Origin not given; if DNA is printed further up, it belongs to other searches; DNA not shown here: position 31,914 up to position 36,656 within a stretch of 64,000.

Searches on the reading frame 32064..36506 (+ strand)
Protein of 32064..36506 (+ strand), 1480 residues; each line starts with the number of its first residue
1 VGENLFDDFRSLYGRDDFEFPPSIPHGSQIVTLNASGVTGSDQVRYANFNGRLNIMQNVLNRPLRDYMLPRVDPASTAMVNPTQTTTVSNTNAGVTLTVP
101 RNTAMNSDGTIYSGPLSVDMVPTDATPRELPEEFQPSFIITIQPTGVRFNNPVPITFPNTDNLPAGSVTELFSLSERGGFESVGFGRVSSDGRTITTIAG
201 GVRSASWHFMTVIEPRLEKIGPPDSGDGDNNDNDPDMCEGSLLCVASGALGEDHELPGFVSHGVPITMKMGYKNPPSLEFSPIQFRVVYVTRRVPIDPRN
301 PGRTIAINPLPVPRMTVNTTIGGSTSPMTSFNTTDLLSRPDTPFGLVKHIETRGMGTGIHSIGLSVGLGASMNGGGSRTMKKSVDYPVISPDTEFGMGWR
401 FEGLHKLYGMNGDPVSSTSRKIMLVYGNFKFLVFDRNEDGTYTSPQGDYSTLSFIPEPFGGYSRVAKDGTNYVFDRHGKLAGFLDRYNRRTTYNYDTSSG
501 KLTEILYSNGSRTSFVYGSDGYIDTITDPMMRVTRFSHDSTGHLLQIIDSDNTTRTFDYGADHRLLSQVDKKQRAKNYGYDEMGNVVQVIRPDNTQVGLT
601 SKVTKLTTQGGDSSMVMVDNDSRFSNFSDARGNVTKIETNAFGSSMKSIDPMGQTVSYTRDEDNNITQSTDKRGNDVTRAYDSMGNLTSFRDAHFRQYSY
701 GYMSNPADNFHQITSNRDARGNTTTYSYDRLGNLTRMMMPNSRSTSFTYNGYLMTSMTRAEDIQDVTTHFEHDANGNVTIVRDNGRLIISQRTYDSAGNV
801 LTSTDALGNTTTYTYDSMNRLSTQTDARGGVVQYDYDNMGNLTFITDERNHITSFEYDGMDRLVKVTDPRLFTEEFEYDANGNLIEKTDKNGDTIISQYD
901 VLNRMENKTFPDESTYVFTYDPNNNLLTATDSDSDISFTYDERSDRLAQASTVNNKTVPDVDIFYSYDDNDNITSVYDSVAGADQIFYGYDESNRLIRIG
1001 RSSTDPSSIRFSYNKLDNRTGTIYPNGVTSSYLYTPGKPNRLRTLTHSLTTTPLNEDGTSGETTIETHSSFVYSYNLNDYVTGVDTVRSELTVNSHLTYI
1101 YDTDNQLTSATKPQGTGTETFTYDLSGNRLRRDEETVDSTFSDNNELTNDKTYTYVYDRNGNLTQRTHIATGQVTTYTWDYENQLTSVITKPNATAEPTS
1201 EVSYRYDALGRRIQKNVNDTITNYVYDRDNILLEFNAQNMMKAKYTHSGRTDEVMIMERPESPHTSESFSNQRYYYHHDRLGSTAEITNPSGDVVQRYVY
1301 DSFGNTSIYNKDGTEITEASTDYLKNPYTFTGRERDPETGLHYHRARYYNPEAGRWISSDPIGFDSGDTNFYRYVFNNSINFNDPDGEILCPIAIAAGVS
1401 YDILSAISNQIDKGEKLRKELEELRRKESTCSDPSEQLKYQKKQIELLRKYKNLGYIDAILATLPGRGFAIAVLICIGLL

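Call 53: search_protein_families(library=pfam, proteins=[window:32064-36506:+], max_evalue=0.001)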
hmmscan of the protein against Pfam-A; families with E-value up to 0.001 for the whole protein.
window:32064-36506:+ (1480 aa): 2 families
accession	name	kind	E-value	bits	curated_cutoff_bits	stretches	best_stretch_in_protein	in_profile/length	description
PF05593.20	RHS_repeat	-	2.4e-68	225.8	22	6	794-830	1-37/38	RHS Repeat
PF15283.12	DUF4595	-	0.00055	20.4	34.2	0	1134-1218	60-137/202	Domain of unknown function (DUF4595) with porin-like fold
